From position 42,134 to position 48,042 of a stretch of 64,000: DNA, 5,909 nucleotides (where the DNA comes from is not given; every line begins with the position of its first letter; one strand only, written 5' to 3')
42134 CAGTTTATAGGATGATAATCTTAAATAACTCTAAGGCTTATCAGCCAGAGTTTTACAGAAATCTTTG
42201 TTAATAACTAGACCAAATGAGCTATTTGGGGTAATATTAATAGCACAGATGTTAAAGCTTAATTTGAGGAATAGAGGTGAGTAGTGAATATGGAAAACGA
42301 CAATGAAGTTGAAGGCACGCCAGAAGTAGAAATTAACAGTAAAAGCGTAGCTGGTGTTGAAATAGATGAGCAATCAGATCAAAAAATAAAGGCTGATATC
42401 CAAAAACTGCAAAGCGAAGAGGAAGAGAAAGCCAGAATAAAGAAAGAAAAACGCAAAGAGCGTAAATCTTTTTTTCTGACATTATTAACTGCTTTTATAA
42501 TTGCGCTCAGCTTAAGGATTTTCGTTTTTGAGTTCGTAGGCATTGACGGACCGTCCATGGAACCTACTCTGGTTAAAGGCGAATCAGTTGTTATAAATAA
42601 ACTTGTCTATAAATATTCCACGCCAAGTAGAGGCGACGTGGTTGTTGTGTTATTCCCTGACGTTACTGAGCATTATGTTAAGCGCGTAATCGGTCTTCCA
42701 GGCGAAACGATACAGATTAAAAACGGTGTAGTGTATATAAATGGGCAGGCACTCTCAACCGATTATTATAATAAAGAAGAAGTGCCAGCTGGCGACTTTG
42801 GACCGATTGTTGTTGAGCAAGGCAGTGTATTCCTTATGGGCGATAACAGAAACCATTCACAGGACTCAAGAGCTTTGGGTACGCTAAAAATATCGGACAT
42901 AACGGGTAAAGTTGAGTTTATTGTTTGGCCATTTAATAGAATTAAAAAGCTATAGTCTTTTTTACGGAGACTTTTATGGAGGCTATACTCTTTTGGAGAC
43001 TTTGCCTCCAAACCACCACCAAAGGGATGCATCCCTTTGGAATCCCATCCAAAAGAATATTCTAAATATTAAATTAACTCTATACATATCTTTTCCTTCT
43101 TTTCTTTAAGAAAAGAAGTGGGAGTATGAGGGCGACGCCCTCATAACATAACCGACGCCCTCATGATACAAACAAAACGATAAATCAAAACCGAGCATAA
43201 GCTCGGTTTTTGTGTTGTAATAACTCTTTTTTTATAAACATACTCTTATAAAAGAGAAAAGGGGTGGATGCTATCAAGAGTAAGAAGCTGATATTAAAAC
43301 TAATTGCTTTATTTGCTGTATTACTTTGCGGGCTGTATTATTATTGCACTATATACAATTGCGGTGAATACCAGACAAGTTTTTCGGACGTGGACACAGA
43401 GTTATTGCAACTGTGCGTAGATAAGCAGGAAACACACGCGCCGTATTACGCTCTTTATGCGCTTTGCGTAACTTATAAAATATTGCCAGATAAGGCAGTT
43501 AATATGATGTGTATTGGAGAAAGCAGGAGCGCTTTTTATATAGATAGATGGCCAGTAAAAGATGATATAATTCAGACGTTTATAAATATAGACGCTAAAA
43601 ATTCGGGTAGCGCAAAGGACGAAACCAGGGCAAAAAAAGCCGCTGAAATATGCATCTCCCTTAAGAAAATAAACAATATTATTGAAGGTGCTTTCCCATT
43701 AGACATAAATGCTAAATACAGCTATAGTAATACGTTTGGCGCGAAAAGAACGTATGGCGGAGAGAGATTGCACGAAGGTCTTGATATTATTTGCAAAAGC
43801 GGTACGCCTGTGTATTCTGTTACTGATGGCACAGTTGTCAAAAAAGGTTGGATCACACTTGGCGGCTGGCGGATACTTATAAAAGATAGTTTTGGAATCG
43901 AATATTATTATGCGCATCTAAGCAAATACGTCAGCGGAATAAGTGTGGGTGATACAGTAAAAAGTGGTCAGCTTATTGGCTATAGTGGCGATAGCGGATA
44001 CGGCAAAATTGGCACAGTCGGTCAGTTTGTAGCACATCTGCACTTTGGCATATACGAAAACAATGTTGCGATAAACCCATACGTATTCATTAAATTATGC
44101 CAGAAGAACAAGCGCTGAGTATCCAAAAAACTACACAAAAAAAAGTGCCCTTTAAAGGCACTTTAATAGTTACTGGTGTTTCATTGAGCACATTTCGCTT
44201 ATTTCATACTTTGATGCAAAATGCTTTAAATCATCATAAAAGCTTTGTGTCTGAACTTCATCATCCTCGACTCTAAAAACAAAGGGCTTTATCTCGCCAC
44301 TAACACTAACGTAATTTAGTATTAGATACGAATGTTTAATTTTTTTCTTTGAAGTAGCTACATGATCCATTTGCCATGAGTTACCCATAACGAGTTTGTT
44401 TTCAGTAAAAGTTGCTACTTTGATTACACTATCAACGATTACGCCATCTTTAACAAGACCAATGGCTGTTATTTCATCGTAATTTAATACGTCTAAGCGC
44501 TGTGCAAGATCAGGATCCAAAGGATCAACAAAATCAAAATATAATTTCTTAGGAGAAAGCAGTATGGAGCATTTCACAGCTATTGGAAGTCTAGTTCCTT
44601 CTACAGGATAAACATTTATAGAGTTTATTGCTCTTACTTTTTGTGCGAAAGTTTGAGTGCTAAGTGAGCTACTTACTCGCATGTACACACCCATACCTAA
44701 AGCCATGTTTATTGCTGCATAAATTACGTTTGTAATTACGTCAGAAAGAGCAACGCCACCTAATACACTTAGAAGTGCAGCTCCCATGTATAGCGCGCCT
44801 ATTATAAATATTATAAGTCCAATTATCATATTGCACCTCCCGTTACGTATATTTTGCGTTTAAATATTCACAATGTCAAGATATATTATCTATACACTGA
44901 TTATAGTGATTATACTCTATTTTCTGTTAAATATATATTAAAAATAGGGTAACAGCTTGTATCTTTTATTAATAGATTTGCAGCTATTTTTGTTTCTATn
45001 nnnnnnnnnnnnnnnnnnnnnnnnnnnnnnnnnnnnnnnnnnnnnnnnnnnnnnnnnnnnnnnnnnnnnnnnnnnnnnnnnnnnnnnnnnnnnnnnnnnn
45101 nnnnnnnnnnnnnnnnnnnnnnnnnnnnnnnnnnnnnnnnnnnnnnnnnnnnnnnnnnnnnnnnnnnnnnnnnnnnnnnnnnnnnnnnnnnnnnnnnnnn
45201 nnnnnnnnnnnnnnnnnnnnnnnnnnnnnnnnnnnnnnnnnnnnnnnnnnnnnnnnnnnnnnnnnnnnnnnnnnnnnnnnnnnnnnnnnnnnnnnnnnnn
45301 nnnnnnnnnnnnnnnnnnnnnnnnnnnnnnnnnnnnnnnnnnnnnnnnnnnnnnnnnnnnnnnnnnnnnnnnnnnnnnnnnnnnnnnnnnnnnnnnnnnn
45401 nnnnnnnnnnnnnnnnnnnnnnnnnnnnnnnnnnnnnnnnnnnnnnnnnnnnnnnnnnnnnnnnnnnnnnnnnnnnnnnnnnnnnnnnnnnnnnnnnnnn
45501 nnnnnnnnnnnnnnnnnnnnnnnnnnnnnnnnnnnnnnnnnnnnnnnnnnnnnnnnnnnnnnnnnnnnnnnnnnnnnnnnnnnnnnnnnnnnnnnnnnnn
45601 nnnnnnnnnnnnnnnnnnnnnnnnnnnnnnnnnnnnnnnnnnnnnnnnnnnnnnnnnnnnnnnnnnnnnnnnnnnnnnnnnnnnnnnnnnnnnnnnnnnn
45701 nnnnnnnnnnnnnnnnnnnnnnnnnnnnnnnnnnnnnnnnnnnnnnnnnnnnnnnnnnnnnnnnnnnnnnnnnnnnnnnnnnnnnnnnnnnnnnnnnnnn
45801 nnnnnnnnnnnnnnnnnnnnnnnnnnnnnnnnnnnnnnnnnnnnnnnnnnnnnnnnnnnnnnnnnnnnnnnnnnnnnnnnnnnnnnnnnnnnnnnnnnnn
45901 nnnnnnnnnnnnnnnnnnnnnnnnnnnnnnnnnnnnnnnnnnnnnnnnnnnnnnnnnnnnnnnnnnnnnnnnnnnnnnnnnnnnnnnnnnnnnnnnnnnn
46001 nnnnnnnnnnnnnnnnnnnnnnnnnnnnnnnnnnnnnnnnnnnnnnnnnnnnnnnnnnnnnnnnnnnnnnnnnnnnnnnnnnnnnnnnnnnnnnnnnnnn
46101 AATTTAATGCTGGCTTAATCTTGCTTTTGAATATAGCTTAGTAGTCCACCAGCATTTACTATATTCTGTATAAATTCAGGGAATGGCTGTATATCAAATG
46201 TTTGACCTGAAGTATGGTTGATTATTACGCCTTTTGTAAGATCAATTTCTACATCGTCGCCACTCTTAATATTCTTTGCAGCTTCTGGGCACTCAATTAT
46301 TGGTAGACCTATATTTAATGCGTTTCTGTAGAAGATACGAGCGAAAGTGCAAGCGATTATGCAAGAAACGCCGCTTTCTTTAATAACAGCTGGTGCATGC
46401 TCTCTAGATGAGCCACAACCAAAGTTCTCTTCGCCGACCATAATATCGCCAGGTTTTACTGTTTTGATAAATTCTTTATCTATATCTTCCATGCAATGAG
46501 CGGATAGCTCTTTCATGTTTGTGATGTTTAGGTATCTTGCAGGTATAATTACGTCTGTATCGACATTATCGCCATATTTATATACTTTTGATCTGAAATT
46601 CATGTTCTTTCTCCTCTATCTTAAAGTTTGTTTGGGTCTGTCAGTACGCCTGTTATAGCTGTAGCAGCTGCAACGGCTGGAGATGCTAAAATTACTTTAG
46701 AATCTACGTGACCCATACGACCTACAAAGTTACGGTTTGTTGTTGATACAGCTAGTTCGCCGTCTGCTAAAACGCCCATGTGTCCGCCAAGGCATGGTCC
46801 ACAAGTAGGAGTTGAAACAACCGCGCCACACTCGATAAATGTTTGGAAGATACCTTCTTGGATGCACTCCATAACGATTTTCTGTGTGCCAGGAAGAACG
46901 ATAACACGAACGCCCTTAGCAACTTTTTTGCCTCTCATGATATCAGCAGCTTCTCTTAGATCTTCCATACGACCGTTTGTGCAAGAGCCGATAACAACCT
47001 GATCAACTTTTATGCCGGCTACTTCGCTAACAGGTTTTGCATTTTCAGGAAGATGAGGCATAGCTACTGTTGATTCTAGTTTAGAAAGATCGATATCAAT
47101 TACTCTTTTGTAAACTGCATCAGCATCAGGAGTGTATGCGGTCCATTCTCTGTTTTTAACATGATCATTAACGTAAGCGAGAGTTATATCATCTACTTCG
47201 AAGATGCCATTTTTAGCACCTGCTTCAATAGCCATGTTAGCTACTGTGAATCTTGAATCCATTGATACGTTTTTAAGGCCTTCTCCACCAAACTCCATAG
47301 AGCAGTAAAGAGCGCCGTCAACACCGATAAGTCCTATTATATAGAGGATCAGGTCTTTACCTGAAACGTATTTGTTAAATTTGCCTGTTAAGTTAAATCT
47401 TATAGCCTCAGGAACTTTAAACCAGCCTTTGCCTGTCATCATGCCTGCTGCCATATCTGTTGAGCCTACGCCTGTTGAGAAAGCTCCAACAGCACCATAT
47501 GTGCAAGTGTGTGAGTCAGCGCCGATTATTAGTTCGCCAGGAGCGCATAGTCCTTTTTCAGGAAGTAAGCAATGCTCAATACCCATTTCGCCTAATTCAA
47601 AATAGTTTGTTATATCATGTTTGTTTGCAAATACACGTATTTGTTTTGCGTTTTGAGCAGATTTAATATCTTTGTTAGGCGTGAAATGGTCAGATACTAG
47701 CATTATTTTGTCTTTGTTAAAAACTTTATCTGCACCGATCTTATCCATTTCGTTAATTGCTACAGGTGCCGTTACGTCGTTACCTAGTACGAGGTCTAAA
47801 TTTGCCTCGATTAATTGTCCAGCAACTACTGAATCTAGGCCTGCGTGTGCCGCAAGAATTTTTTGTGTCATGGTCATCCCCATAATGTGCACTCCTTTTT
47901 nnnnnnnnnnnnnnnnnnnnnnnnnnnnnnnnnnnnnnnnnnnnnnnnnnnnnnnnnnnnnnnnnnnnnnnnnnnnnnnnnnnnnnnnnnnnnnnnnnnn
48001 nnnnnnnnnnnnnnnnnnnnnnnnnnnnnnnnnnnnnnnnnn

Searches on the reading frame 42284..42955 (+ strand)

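Call 7: search_protein_families(library=pfam, proteins=[window:42284-42955:+])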
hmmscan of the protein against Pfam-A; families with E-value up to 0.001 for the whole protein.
window:42284-42955:+ (223 aa): 2 families
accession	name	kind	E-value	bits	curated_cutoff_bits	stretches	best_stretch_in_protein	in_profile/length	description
PF10502.14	Peptidase_S26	-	1.6e-47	162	22.9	1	62-215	3-168/168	Signal peptidase, peptidase S26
PF00717.28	Peptidase_S24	-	4.1e-05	23.7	23.3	1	85-146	38-92/116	Peptidase S24-like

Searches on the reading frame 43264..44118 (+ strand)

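Call 9: search_protein_families(library=pfam, proteins=[window:43264-44118:+])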
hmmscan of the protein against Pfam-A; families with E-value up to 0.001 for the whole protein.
window:43264-44118:+ (284 aa): 1 family
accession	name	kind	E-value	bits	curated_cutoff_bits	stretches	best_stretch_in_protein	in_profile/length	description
PF01551.29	Peptidase_M23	-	1.1e-24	86.8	28.7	1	169-272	2-96/96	Peptidase family M23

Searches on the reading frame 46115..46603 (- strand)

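Call 34: search_protein_families(library=pfam, proteins=[window:46115-46603:-], max_evalue=0.01)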
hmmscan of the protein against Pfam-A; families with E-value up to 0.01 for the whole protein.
window:46115-46603:- (162 aa): 2 families
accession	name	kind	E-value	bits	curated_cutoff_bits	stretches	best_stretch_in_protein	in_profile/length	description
PF00694.25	Aconitase_C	-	1.1e-16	61.7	22.8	1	50-104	72-127/131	Aconitase C-terminal domain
PF06434.19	Aconitase_2_N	-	0.00042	20.5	27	1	69-157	83-169/204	Aconitate hydratase 2 N-terminus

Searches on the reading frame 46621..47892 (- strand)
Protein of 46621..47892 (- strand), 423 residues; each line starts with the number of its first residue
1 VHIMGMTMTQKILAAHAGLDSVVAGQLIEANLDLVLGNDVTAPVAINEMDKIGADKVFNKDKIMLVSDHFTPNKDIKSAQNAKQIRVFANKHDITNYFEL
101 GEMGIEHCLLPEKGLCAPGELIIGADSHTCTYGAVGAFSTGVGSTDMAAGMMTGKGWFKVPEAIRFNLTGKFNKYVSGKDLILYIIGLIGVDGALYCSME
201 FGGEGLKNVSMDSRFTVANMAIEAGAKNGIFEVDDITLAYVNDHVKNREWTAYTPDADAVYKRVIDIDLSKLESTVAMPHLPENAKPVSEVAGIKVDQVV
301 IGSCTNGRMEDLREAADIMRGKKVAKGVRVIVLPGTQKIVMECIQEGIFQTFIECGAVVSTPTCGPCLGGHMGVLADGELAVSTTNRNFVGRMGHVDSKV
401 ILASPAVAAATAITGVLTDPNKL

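Call 34: search_protein_families(library=pfam, proteins=[window:46621-47892:-], max_evalue=0.01)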
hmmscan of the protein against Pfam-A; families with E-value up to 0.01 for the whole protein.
window:46621-47892:- (423 aa): 1 family
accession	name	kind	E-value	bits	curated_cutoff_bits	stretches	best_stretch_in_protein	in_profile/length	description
PF00330.25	Aconitase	-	1.5e-101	341.2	28.7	2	11-291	2-306/463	Aconitase family (aconitate hydratase)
